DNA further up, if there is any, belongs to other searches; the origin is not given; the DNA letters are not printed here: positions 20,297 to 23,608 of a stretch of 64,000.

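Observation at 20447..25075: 1003-aa DExH helicase with three C-terminal dsRBD-like modules, convergent with a 496-aa orphan protein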

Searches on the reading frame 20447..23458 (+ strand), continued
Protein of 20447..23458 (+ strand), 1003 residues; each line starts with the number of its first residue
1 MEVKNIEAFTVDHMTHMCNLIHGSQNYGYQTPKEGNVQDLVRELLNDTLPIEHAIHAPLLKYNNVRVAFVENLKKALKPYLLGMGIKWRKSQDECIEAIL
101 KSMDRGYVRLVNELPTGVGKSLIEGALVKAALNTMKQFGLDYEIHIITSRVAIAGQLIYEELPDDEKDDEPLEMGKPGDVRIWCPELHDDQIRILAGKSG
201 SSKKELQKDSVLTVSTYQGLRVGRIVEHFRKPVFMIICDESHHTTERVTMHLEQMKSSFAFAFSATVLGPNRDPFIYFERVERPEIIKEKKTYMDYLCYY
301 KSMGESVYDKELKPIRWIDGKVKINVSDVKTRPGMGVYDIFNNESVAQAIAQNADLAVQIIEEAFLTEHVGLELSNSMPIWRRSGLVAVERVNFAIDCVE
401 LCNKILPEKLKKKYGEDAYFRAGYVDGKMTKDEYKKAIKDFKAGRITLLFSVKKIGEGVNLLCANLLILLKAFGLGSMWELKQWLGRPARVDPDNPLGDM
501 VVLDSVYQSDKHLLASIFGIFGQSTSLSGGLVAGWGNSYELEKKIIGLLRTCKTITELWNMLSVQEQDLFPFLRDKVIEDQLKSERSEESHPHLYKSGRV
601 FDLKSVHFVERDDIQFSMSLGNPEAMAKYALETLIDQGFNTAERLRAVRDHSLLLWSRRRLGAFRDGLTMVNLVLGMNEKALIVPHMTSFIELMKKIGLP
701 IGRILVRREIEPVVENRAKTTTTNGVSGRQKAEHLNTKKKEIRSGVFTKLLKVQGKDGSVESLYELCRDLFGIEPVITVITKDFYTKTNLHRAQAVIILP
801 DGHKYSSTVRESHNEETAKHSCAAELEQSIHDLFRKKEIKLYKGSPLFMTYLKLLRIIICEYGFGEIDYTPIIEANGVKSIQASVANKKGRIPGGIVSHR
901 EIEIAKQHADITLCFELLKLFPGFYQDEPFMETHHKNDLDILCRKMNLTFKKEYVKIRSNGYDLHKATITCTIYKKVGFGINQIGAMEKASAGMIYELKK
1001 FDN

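Call 42: find_encoding_contigs(protein=P0007, flank=8000, max_places=1)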
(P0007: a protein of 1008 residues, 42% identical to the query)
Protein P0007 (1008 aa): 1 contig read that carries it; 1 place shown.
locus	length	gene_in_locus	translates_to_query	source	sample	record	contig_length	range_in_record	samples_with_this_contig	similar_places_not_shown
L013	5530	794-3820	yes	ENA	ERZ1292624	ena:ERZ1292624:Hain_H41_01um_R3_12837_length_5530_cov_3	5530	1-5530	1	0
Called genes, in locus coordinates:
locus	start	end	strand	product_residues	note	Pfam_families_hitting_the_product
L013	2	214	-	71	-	?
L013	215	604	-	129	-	PF01219:DAGK_prokar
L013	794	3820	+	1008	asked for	PF04851:ResIII, PF00271:Helicase_C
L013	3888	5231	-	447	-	-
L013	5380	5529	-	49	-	?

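Call 43: find_encoding_contigs(protein=P0010, flank=8000, max_places=1)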
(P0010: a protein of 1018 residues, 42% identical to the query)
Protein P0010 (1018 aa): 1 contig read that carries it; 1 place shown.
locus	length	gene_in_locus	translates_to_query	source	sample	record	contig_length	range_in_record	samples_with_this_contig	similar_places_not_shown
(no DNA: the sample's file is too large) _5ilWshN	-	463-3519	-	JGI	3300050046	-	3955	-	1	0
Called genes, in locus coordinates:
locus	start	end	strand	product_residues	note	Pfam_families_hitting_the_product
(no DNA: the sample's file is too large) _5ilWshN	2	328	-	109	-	?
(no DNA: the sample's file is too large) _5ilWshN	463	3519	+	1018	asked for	PF04851:ResIII, PF00271:Helicase_C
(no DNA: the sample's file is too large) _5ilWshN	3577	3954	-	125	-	?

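Call 47: search_solved_structures(query=A1, max_evalue=0.1)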
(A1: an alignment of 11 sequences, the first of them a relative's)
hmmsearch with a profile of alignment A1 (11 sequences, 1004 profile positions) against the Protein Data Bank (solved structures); distinct sequences matched with E-value up to 0.1: 75 (the best 60 are shown).
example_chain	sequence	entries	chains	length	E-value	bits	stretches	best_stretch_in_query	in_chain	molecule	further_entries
6jde_B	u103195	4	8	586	4e-07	31.7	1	422-505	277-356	Putative DNA repair helicase RadD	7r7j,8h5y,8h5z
6yvh_H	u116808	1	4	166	5.7e-06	27.8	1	410-469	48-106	Eukaryotic initiation factor 4A-III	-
7znj_A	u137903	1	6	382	1.6e-05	26.3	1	410-469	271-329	Eukaryotic initiation factor 4A-III, N-terminally processed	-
6qdv_7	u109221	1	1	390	1.7e-05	26.2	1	410-469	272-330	Eukaryotic initiation factor 4A-III, N-terminally processed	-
2hxy_A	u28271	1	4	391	1.7e-05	26.2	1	410-469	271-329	Probable ATP-dependent RNA helicase DDX48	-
2j0u_B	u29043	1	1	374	1.9e-05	26.1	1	410-469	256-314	ATP-DEPENDENT RNA HELICASE DDX48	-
2j0u_A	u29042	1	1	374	1.9e-05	26.1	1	410-469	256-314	ATP-DEPENDENT RNA HELICASE DDX48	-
2j0q_A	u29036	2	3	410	1.9e-05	26.1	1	410-469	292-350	ATP-DEPENDENT RNA HELICASE DDX48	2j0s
2xb2_A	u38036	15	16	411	1.9e-05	26.1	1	410-469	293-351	EUKARYOTIC INITIATION FACTOR 4A-III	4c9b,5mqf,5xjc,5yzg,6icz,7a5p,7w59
2hyi_C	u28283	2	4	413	1.9e-05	26.1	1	410-469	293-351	Probable ATP-dependent RNA helicase DDX48 | Eukaryotic initiation factor 4A-III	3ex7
9wm0_A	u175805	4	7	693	4.4e-05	24.9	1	421-489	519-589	ATP-dependent DNA helicase RecG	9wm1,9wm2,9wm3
6x26_A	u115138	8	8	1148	7.4e-05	24.1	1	424-488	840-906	Transcription-repair-coupling factor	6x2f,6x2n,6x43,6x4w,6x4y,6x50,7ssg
2eyq_A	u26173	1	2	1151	7.4e-05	24.1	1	424-488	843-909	Transcription-repair coupling factor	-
9n07_A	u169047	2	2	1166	7.7e-05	24.1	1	424-488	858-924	Transcription-repair-coupling factor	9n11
6xeo_A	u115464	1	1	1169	7.7e-05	24.1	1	424-488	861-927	Transcription-repair-coupling factor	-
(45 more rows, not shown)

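Call 52: search_protein_representatives(alignment_id=A1)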
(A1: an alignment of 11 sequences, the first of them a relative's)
Query: 11 sequences, 1004 profile positions. Proteins with E-value up to 0.001 (for the whole library): 2038; up to 1e-10: 58; up to 1e-30: 34. The best 150 are listed.
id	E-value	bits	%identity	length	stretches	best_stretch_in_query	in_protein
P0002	0.0e+00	1586.4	-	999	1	3-998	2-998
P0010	0.0e+00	1577.2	-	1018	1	1-1004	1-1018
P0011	0.0e+00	1525.4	-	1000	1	8-998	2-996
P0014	9.0e-251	851.5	-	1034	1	7-1000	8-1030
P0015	7.7e-219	745.8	-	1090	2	22-712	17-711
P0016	1.2e-211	722.0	-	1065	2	19-705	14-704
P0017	6.8e-170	583.8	-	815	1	95-917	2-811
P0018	2.6e-156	538.8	-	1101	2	57-692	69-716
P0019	1.4e-155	536.3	-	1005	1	20-616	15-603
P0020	1.9e-140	486.3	-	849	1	52-651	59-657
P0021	9.0e-138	477.4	-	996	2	56-708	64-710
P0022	1.7e-136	473.2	-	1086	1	27-987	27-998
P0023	3.0e-133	462.5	-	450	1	562-998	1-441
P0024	4.6e-121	422.1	-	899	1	55-611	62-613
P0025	8.7e-93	328.5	-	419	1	18-417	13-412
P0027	5.1e-82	292.8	-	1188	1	59-648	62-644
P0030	2.3e-78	280.7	-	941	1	48-585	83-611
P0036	6.1e-67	242.9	-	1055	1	76-570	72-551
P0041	6.7e-52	193.2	-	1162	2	171-569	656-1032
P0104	5.0e-09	51.2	-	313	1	806-996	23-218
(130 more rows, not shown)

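Call 55: list_cluster_members(proteins=[P0014, P0015, P0016, P0018, P0019, P0022, P0027, P0030, P0036, P0104])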
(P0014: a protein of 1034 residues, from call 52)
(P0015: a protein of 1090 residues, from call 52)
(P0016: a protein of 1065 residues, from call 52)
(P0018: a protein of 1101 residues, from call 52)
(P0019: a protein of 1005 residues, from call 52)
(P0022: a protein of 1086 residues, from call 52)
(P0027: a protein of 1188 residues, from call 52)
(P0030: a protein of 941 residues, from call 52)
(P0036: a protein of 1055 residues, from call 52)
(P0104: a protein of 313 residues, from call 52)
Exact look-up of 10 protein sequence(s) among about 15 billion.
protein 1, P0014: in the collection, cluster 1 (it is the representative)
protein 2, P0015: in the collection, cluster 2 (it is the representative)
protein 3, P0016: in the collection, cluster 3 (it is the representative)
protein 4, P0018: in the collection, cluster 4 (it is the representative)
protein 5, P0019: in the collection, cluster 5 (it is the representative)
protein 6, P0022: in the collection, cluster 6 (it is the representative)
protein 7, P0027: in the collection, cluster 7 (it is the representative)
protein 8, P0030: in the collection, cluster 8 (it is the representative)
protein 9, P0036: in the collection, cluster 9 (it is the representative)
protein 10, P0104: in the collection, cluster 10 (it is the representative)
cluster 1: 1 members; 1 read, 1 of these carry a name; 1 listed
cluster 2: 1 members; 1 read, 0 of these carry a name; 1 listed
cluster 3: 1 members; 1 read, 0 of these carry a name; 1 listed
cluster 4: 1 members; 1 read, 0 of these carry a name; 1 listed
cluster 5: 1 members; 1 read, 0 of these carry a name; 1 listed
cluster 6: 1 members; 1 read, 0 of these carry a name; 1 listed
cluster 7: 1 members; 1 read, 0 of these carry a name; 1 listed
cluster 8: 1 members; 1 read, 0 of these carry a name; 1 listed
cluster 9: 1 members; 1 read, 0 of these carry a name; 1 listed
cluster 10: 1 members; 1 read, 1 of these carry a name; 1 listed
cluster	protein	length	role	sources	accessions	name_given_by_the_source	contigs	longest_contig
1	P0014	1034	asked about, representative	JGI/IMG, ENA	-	superfamily II DNA or RNA helicase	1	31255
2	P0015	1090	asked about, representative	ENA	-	-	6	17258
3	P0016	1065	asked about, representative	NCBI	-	-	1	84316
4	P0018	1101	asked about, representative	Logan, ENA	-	-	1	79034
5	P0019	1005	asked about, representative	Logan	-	-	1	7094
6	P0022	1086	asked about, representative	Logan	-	-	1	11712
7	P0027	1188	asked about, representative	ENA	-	-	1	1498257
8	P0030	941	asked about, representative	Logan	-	-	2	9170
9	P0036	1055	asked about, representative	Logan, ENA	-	-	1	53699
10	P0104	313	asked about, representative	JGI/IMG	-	hypothetical protein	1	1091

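Call 57: find_encoding_contigs(protein=P0016, flank=6000, max_places=1)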
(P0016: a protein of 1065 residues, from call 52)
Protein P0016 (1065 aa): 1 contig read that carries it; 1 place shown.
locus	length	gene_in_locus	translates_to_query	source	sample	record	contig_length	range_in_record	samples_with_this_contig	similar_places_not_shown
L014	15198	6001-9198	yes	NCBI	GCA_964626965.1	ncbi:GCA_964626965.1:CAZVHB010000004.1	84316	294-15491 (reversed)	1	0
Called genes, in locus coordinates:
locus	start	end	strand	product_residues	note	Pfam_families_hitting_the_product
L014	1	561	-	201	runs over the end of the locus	-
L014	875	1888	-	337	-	PF01545:Cation_efflux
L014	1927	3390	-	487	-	PF03193:RsgA_GTPase (faint), PF13476:AAA_23 (faint), PF00005:ABC_tran, PF02463:SMC_N (faint), PF13175:AAA_15 (faint), PF13401:AAA_22 (faint), PF13555:AAA_29 (faint), PF00005:ABC_tran, +1 more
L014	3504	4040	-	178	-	-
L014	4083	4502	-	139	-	-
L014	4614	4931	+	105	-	PF01035:DNA_binding_1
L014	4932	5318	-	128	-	PF24585:YunG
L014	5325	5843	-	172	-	PF21806:DUF6879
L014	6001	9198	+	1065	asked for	PF04851:ResIII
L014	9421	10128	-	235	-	PF01145:Band_7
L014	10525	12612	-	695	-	PF04542:Sigma70_r2, PF04539:Sigma70_r3, PF04545:Sigma70_r4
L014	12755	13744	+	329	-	-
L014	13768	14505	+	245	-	PF22935:RM44_endonuclase, PF14622:Ribonucleas_3_3, PF00636:Ribonuclease_3, PF00035:dsrm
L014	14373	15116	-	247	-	-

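Call 58: find_encoding_contigs(protein=P0014, flank=8000, max_places=1)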
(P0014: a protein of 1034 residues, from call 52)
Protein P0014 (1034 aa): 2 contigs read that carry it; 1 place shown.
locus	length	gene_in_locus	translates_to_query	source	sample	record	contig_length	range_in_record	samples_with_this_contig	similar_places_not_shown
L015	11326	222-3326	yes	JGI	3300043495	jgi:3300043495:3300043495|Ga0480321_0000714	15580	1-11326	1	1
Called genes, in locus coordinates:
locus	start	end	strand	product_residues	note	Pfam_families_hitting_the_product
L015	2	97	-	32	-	?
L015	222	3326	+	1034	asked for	PF04851:ResIII, PF00271:Helicase_C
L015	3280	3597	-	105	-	-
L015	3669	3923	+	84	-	-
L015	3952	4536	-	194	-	PF03193:RsgA_GTPase (faint), PF01926:MMR_HSR1, PF02421:FeoB_N, PF00009:GTP_EFTU (weak)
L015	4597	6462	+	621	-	PF13230:GATase_4, PF13522:GATase_6, PF13537:GATase_7, PF01380:SIS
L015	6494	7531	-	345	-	PF20668:DUF6815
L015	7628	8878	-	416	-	PF00270:DEAD, PF04851:ResIII, PF00271:Helicase_C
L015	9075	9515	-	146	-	-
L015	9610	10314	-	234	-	PF00487:FA_desaturase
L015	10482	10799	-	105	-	PF01035:DNA_binding_1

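Call 70: predict_structure(alignment_id=A1)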
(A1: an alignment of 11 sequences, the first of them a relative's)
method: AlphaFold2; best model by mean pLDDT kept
length: 1003 residues; sequences in the alignment: 11
mean_pLDDT: 63.5   pTM: 0.34
mean pLDDT of the five models: 63.5, 60.6, 59.1, 57.4, 57.2
residues with pLDDT >= 90: 29; 70-90: 470; 50-70: 194; < 50: 310
segments of 3 or more residues with pLDDT < 50: 1-7, 82-94, 106-118, 151-181, 241-246, 264-314, 327-344, 454-462, 472-498, 505-542, 583-614, 702-753, 782-787, 928-930
pLDDT, mean of each block of 10 residues (from residue 1): 42 65 78 66 78 83 84 71 38 52 48 45 74 87 76 34 38 31 62 70 78 71 58 77 49 67 44 31 35 29 30 49 51 32 53 79 78 62 78 85 90 85 81 80 83 47 65 38 39 46 46 25 23 30 60 74 71 65 42 31 28 52 79 84 84 81 82 86 90 88 37 27 28 35 29 60 82 82 48 81 75 83 86 72 79 87 84 67 85 84 86 87 60 73 82 83 86 84 82 84 49
secondary structure, 60 per line:
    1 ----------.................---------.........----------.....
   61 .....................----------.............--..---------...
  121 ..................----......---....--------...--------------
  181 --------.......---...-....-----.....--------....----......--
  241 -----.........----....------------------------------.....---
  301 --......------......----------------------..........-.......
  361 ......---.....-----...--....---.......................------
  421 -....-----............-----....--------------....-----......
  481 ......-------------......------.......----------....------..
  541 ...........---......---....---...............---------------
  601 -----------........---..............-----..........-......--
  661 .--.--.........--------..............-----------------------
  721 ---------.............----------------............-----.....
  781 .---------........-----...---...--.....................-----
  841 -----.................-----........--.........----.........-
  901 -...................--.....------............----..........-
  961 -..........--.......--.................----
elements in order (helices of 4 or more, strands of 3 or more residues): H11-27 H37-45 H56-81 H92-104 H118-138 E143-148 H152-155 E192-195 H203-206 E212-216 H225-228 E233-238 H246-254 E259-262 H293-297 H303-308 E315-320 H343-352 H354-366 H370-374 E385-388 H392-414 E422-425 H431-442 E448-451 E466-469 H475-486 E500-505 H512-518 H529-532 H539-551 H555-560 H564-567 H571-585 H612-619 H623-636 H642-651 H653-658 H667-675 H684-697 H730-742 H759-770 E776-781 E791-798 E804-806 E810-812 H815-835 H846-862 E868-875 E878-886 E891-899 H902-920 H923-927 H934-945 E950-959 E962-971 E974-980 H983-999
